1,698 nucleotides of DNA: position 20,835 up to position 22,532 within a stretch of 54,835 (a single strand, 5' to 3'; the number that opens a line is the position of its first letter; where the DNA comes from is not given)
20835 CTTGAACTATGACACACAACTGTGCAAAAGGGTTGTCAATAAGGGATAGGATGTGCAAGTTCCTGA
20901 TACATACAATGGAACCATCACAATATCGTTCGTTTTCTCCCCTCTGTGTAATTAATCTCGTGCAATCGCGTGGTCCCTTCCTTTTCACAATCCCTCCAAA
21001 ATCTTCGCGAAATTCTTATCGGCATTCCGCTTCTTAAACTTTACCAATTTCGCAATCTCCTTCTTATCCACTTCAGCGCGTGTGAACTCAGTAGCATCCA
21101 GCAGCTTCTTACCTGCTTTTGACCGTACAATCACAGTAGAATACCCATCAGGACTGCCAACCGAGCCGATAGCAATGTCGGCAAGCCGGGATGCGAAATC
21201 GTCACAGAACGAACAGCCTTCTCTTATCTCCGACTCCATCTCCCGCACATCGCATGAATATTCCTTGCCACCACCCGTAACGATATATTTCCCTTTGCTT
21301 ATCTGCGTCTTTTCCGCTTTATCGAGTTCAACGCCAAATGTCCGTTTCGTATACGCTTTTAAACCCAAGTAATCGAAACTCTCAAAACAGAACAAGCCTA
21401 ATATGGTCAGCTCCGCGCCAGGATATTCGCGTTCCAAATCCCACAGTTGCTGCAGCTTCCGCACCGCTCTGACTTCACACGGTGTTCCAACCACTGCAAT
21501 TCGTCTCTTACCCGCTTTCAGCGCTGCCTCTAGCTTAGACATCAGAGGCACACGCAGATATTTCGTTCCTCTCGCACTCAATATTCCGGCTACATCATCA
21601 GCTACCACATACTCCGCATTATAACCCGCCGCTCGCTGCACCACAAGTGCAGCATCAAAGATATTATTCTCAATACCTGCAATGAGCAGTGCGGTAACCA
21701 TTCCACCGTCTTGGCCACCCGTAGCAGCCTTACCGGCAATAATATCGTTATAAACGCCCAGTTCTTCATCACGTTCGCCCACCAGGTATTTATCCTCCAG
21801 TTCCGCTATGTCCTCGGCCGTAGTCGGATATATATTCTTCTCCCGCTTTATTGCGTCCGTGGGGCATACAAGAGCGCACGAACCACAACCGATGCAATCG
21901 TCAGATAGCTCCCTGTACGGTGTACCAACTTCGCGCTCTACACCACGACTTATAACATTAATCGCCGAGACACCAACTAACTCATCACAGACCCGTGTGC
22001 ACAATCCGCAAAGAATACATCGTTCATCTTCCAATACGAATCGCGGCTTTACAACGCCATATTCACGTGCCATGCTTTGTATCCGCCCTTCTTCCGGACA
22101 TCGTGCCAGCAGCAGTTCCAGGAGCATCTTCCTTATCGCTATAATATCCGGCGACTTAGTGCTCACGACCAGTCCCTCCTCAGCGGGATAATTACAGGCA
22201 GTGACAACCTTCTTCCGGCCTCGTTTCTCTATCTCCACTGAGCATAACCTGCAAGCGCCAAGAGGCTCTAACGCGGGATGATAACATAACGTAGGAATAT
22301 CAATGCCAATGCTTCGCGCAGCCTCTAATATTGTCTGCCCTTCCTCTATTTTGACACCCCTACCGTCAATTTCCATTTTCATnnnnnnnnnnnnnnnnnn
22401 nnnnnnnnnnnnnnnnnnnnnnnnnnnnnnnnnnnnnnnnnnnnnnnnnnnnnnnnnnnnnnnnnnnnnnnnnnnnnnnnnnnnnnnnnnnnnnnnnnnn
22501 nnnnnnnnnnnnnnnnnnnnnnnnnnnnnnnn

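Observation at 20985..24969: HydBC/NuoEF-type flavin module in an operon with a ferredoxin::FrhB fusion: candidate NAD(P)H/ferredoxin-linked F420 oxidoreductase, possibly electron-bifurcating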

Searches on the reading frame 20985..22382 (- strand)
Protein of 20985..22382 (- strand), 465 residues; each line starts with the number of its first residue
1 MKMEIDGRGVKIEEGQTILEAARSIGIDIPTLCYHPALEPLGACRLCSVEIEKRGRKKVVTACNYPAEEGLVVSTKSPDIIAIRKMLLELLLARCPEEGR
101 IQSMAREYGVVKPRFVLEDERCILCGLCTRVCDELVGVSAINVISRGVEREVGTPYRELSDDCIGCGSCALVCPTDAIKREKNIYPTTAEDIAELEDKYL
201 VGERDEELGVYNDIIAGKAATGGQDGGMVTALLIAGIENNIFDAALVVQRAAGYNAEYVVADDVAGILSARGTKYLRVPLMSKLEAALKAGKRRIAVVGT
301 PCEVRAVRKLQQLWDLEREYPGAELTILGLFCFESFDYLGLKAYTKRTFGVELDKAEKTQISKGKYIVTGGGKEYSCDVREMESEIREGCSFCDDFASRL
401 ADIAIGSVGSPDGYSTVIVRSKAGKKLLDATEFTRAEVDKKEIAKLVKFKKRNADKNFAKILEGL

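Call 3: search_protein_families(library=pfam, proteins=[window:20985-22382:-], max_evalue=0.01)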
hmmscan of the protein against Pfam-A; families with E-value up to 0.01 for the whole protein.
window:20985-22382:- (465 aa): 18 families
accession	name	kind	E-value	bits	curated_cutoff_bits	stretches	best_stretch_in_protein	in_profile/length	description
PF04432.18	FrhB_FdhB_C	-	1.4e-37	129.3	23.3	1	293-431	2-136/150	Coenzyme F420 hydrogenase/dehydrogenase, beta subunit C terminus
PF13510.11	Fer2_4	-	3.2e-18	66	22.8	1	3-77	6-81/82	2Fe-2S iron-sulfur cluster binding domain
PF04422.18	FrhB_FdhB_N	-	7.9e-15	55.2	22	1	220-284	12-77/78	Coenzyme F420 hydrogenase/dehydrogenase, beta subunit N-term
PF00037.32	Fer4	-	1.9e-11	43.7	21.1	2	161-179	6-24/24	4Fe-4S binding domain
PF12838.12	Fer4_7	-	2.1e-09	38.1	27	1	121-177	1-52/52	4Fe-4S dicluster domain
PF14697.11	Fer4_21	-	5.7e-09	36.4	35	1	118-179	4-58/59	4Fe-4S dicluster domain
PF13237.11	Fer4_10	-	2.2e-07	31.1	25.5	2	116-174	3-53/53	4Fe-4S dicluster domain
PF12837.12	Fer4_6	-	2.2e-07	30.9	25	1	161-178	7-24/24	4Fe-4S binding domain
PF13183.11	Fer4_8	-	1.5e-06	29.1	27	2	120-175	3-66/68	4Fe-4S dicluster domain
PF13187.11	Fer4_9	-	2.1e-06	28.1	27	1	121-178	1-52/52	4Fe-4S dicluster domain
PF13484.11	Fer4_16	-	1.2e-05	26.5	30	1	163-192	2-32/66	4Fe-4S double cluster binding domain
PF12797.12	Fer4_2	-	1.7e-05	24.9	24.5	2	160-175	7-22/22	4Fe-4S binding domain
PF22117.2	Fer4_Nqo3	-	0.0002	21.9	27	1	117-176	6-64/67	NADH-quinone oxidoreductase subunit 3, ferredoxin-like domain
PF13459.11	Fer4_15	-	0.00023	22.2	22.4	0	116-136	2-22/66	4Fe-4S single cluster domain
PF25160.1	LdpA_Fe-S-bd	-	0.0011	19.2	27.6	1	128-181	5-46/49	LdpA Fe-S cluster-binding domain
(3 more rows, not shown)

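Call 4: search_protein_families(library=ncbifam, proteins=[window:20985-22382:-], max_evalue=0.01)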
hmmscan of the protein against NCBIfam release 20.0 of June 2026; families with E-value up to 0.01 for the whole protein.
window:20985-22382:- (465 aa): 68 families (the best 25 are shown)
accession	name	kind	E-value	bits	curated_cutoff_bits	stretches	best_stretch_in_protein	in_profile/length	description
NF006807.0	PRK09325.1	subfamily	3e-57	193.8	269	1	211-456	7-266/283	coenzyme F420-reducing hydrogenase subunit beta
TIGR03289.1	frhB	equivalog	1.2e-48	165.6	331.5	1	208-430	1-231/275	coenzyme F420 hydrogenase subunit beta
NF040763.1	FeFe_hydrog_A6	exception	1.2e-43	149.4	765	2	2-98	2-96/571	NADH-dependent [FeFe] hydrogenase, group A6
NF005745.0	PRK07569.1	equivalog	9.3e-39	133.2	333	2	3-94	6-95/238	bidirectional hydrogenase complex protein HoxU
NF040616.1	F420_dehyd_FpoF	exception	1.5e-36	126.1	475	1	204-461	71-328/337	F420H2 dehydrogenase subunit FpoF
NF006808.0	PRK09326.1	equivalog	4.3e-36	124.5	444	1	161-461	12-329/341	F420H2 dehydrogenase subunit F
TIGR01973.1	NuoG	equivalog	5.4e-31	108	470.05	2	4-96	2-92/606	NADH-quinone oxidoreductase subunit NuoG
NF005895.0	PRK07860.1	equivalog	7.8e-25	87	802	2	2-96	19-113/811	NADH-quinone oxidoreductase subunit G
NF040762.1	Hydr_FeFe_Clost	exception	1.3e-24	86.8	900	2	2-90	2-88/572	ferredoxin hydrogenase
NF006305.0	PRK08493.1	equivalog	1.9e-24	85.8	591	1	1-89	2-86/819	NADH-quinone oxidoreductase subunit G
NF009454.0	PRK12814.1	equivalog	6.1e-22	77.7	916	1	2-94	5-95/657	putative NADPH-dependent glutamate synthase small subunit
TIGR02512.1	FeFe_hydrog_A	subfamily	1.3e-13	50.6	405.95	1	117-188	4-77/375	[FeFe] hydrogenase, group A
NF058577.1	FdxA_fam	equivalog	9.5e-10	38.5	65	1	159-190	5-36/52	4Fe-4S ferredoxin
TIGR02912.1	sulfite_red_C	equivalog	6.2e-09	35.3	324.1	1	63-185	112-225/314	sulfite reductase subunit C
TIGR01971.1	NuoI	subfamily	1e-08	34.8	113.05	1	118-183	40-103/121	NADH-quinone oxidoreductase, chain I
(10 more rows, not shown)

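Call 8: find_homologous_proteins(query=window:20985-22382:-, max_evalue=1e-10)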
Query window:20985-22382:- (465 aa): 1667 proteins with E <= 1e-10 among 8000 candidates; the best 120 are listed.
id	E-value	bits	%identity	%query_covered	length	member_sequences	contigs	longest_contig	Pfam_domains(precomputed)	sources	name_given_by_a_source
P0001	2.7e-287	971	94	100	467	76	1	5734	PF14697.12,PF04432.19,PF12837.13,PF13484.12,PF12838.13,PF13510.12,PF12797.13,PF04422.19,PF00037.33,PF13237.12,PF13183.12,PF13187.12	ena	-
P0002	1.4e-279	946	91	100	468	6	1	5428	PF14697.12,PF04432.19,PF12837.13,PF13484.12,PF12838.13,PF13510.12,PF12797.13,PF04422.19,PF00037.33,PF13237.12,PF13183.12,PF13187.12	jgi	jgi:coenzyme F420-reducing hydrogenase beta subunit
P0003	1.6e-276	935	90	100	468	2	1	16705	PF14697.12,PF04432.19,PF12837.13,PF13484.12,PF12838.13,PF13510.12,PF12797.13,PF04422.19,PF00037.33,PF13237.12,PF13183.12,PF13187.12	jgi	jgi:coenzyme F420-reducing hydrogenase beta subunit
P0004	5.0e-270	914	88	100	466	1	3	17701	PF14697.12,PF00111.33,PF04432.19,PF12837.13,PF13484.12,PF12838.13,PF13510.12,PF12797.13,PF04422.19,PF00037.33,PF13237.12,PF13183.12,PF13187.12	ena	-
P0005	1.5e-253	860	82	100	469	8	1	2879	PF14697.12,PF04432.19,PF12837.13,PF13484.12,PF12838.13,PF13510.12,PF12797.13,PF04422.19,PF00037.33,PF13237.12,PF13183.12,PF13187.12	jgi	jgi:coenzyme F420-reducing hydrogenase beta subunit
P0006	4.2e-247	839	80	100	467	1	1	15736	PF14697.12,PF04432.19,PF12837.13,PF13484.12,PF12838.13,PF13510.12,PF12797.13,PF04422.19,PF00037.33,PF13237.12,PF13183.12,PF13187.12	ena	-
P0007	6.2e-246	835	79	100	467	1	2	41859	PF14697.12,PF04432.19,PF12837.13,PF13484.12,PF12838.13,PF13510.12,PF12797.13,PF04422.19,PF00037.33,PF13237.12,PF13183.12,PF13187.12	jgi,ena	-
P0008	1.6e-245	833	79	100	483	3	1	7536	PF14697.12,PF04432.19,PF12837.13,PF13484.12,PF12838.13,PF13510.12,PF12797.13,PF04422.19,PF00037.33,PF13237.12,PF13183.12,PF13187.12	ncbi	-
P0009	2.3e-245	833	79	100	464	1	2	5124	PF14697.12,PF00111.33,PF04432.19,PF12837.13,PF13484.12,PF12838.13,PF13510.12,PF12797.13,PF04422.19,PF00037.33,PF13237.12,PF13183.12,PF13187.12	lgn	-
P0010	1.8e-244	830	80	100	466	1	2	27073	PF14697.12,PF13510.12,PF12797.13,PF04432.19,PF04422.19,PF12837.13,PF00037.33,PF13484.12,PF12838.13,PF13237.12,PF13187.12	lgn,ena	-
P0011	5.2e-244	828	79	100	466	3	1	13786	PF14697.12,PF13510.12,PF12797.13,PF04432.19,PF04422.19,PF12837.13,PF00037.33,PF13484.12,PF12838.13,PF13237.12,PF13187.12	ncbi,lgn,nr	ncbi:Coenzyme F420 hydrogenase subunit beta [ANME-1 cluster archaeon GoMg2]|nr:Coenzyme F420 hydroge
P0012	1.3e-243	827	78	100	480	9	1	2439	PF14697.12,PF13510.12,PF04432.19,PF04422.19,PF12837.13,PF00037.33,PF13484.12,PF12838.13,PF13237.12,PF13183.12,PF13187.12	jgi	-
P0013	2.2e-243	826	78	100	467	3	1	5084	PF14697.12,PF04432.19,PF12837.13,PF13484.12,PF12838.13,PF13510.12,PF12797.13,PF04422.19,PF00037.33,PF13237.12,PF13183.12,PF13187.12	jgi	-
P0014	4.9e-243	825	79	100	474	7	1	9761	PF14697.12,PF00111.33,PF04432.19,PF12837.13,PF13484.12,PF12838.13,PF13510.12,PF12797.13,PF04422.19,PF00037.33,PF13237.12,PF13183.12,PF13187.12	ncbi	-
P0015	1.2e-242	824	79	100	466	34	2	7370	PF14697.12,PF04432.19,PF12837.13,PF13484.12,PF12838.13,PF13510.12,PF12797.13,PF04422.19,PF00037.33,PF13237.12,PF13183.12,PF13187.12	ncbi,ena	-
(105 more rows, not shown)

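Call 15: search_solved_structures(query=window:20985-22382:-, max_evalue=0.001, show_alignments=2)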
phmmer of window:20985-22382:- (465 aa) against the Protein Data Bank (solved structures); distinct sequences matched with E-value up to 0.001: 149 (the best 60 are shown).
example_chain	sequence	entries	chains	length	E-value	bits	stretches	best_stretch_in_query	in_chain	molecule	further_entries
9mqx_A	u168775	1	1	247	3e-43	151.7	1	4-178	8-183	NADH:ubiquinone oxidoreductase chain G-like protein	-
9r51_B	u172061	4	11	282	5e-39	137.8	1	209-430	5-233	F420-reducing [NiFe]-hydrogenase from Methanothermococcus thermolithotrophicus subunit bet | F420-reducing [NiFe]-hydrogenase from Methanothermococcus thermolit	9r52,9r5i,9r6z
7np8_A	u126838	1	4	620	1.3e-38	136.4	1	162-456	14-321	Coenzyme F420-dependent sulfite reductase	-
8riu_B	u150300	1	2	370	5.5e-37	131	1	186-436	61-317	Coenzyme F420 hydrogenase/dehydrogenase, beta subunit C terminus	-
8a6t_A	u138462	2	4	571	1.1e-35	126.7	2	3-93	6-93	Electron bifurcating hydrogenase subunit HydA1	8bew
7npa_A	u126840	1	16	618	3.2e-35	125.2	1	163-451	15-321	Coenzyme F420-dependent sulfite reductase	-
6qgr_B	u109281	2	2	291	1.2e-34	123.4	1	222-457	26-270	Coenzyme F420 hydrogenase subunit beta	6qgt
6qii_B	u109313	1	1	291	1.4e-34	123.1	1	222-430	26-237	Coenzyme F420 hydrogenase subunit beta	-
9tn7_A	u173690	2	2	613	9.2e-33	117.1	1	161-452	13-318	Coenzyme F420 hydrogenase/dehydrogenase beta subunit domain protein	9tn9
8rja_E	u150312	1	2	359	1.2e-32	116.7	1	223-455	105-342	Coenzyme F420 hydrogenase/dehydrogenase, beta subunit C terminus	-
3zfs_C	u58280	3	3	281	4.5e-32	114.9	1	208-459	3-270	F420-REDUCING HYDROGENASE, SUBUNIT BETA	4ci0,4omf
9bov_A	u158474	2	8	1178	3.5e-30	108.6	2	2-94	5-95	Molybdopterin oxidoreductase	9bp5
7t2r_A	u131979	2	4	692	5.3e-28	101.4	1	3-181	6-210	NiFe hydrogenase subunit A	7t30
8oh5_C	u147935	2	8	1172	2e-27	99.6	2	3-93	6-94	Formate dehydrogenase-O, major subunit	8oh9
7p5h_A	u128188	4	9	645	7.8e-27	97.6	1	1-184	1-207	Fe-hydrogenase, subunit alpha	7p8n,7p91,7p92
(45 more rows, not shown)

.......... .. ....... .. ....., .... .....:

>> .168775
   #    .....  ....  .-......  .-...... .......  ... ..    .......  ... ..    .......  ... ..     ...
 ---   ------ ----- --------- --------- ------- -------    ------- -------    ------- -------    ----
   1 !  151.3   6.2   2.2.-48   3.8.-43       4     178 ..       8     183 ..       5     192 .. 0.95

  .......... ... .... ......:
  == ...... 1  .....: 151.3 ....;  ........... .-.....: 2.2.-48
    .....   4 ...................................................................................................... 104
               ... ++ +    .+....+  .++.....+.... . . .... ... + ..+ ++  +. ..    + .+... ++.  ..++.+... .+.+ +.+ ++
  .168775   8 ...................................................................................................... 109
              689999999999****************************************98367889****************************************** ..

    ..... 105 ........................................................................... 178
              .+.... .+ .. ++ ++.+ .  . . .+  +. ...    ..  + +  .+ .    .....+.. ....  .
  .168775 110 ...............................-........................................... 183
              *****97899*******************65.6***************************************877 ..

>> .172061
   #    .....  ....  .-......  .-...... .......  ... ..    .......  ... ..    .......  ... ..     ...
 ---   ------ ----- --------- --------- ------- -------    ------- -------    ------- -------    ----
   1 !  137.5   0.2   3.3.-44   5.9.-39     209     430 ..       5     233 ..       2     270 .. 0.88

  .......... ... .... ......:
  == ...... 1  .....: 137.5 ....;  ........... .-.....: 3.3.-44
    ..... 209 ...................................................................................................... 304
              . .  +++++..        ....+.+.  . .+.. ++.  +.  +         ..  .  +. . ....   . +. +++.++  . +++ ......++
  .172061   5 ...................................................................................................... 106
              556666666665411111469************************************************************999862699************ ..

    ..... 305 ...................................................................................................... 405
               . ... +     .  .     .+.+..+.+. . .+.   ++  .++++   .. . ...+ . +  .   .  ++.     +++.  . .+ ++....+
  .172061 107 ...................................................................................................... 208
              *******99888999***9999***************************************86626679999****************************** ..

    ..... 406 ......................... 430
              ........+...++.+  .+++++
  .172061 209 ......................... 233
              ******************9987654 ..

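Call 22: find_encoding_contigs(protein=window:20985-22382:-, flank=6000, max_places=4)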
Protein window:20985-22382:- (465 aa): no gene with exactly this product is on record in the collection.

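Call 24: find_related_loci(query=A1, collection=genome_contigs, flank=6000)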
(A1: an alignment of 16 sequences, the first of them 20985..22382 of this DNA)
Query A1 (465 aa) in genome_contigs; peptide patterns used: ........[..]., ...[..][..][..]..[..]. (x = any residue, [..] = any of these).
600 stretches matched a pattern (row limit reached: there are more); 596 encode a relative of the query (tblastn E <= 1e-3); the best 80 are kept; 80 distinct loci.
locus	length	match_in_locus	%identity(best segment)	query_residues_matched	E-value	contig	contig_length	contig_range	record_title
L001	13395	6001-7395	93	1-465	0e+0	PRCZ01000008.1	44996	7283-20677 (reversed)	ANME-1 cluster archaeon AG-394-G06 NODE_8_length_44996_cov_126.395, whole genome shotgun sequence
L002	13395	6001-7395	90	1-465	0e+0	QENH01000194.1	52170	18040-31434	Methanophagales archaeon isolate CONS3730B06UFb1 Ga0123266_1008, whole genome shotgun sequence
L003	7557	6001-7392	77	1-464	0e+0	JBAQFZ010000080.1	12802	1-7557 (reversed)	MAG: Halobacteriota archaeon isolate MFD06995_ilm_asm_bin17 k127_151154, whole genome shotgun sequence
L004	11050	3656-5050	82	1-465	0e+0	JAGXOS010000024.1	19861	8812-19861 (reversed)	Methanomicrobia archaeon LH_S14 NODE_24_length_19861_cov_60.071746, whole genome shotgun sequence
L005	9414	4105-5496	60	3-465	0e+0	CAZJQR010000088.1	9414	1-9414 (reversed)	MAG TPA_asm: uncultured Candidatus Bathyarchaeia archaeon isolate SRP185410_co2_368 genome assembly, contig: NODE_9626_l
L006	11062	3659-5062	56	1-465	1e-178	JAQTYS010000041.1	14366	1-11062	MAG: Methanothrix sp. isolate STC_42 NODE_9343_length_14366_cov_7.123955_Sandtown_C, whole genome shotgun sequence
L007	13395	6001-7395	56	1-465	2e-177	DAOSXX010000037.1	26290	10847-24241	MAG TPA_asm: Methanothrix sp. isolate AMR_MDS_2100 NODE_1188_length_26290_cov_54.343282, whole genome shotgun sequence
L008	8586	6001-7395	55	1-465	4e-176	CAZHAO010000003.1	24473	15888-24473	MAG TPA_asm: uncultured Methanotrichaceae archaeon isolate SRP098346_co1_296 genome assembly, contig: NODE_1723_length_2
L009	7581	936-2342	56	1-465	9e-176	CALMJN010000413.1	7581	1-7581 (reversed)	MAG TPA_asm: uncultured Methanosarcinales archaeon isolate SRR5468111_bin.38_CONCOCT_v1.1_MAG genome assembly, contig: E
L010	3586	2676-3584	81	1-303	1e-163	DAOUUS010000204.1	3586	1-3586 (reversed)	MAG TPA_asm: Methanophagales archaeon isolate CSMAG_829 CSMAG_829_k141_524504_length_3586_cov_31.2485, whole genome shot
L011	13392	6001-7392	57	1-465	3e-178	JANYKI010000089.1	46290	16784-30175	MAG: Methanothrix sp. isolate GL140_5_metabinner_16 GL140_5_k141_220196, whole genome shotgun sequence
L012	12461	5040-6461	43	1-457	1e-102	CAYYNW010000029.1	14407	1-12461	MAG TPA_asm: uncultured Halobacteria archaeon isolate SRP098346_co1_161 genome assembly, contig: NODE_4733_length_14407_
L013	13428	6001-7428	39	1-456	5e-93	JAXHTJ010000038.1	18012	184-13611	MAG: Halobacteriota archaeon isolate MAG21_tar_biofilm MAG21_38, whole genome shotgun sequence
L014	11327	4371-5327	42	114-451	6e-79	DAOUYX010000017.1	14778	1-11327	MAG TPA_asm: Methanosarcinales archaeon isolate CSMAG_938 CSMAG_938_k141_5827277_length_14778_cov_11.9835, whole genome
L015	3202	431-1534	38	101-461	6e-72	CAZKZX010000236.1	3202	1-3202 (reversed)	MAG TPA_asm: uncultured Methanomicrobia archaeon isolate binchicken_co91_391 genome assembly, contig: NODE_54415_length_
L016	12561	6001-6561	61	1-181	2e-71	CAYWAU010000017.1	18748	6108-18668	MAG TPA_asm: uncultured Dehalococcoidaceae bacterium isolate binchicken_co100_127 genome assembly, contig: NODE_4556_len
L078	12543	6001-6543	53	1-183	7e-52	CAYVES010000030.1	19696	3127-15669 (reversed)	MAG TPA_asm: uncultured Dehalococcoidia bacterium isolate SRP214966_co5_396 genome assembly, contig: NODE_2200_length_19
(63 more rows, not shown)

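Call 47: predict_structure(alignment_id=A2)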
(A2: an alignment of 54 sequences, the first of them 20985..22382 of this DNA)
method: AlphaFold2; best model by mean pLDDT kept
length: 465 residues; sequences in the alignment: 54
mean_pLDDT: 88.7   pTM: 0.85
mean pLDDT of the five models: 88.7, 83.9, 83.0, 81.3, 80.5
residues with pLDDT >= 90: 289; 70-90: 153; 50-70: 12; < 50: 11
segments of 3 or more residues with pLDDT < 50: 144-154
pLDDT, mean of each block of 10 residues (from residue 1): 94 93 94 89 91 91 93 95 95 90 94 85 87 86 50 61 90 89 89 95 93 93 82 96 92 78 92 78 93 95 93 88 95 83 91 82 80 88 83 93 93 92 97 94 91 93 87
secondary structure, 60 per line:
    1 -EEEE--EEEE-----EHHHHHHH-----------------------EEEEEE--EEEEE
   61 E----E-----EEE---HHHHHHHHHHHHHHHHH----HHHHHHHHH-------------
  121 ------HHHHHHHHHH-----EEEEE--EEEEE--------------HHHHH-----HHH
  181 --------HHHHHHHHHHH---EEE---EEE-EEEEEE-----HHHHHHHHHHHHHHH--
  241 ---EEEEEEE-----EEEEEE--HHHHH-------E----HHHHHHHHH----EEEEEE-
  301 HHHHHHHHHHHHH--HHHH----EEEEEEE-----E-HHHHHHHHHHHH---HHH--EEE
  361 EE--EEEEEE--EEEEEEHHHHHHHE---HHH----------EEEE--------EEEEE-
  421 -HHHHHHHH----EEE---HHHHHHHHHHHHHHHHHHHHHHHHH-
elements in order: E2-5 E8-11 H18-24 E48-53 E56-61 E72-74 H78-94 H99-107 H127-136 E142-146 E149-153 H168-172 H189-199 E203-205 E209-211 E213-218 H224-238 E244-250 E256-261 H264-268 H281-289 E294-299 H301-313 H316-319 E324-330 H338-349 E358-362 E365-370 E373-378 H379-385 E403-406 E415-419 H422-429 E434-436 H440-464
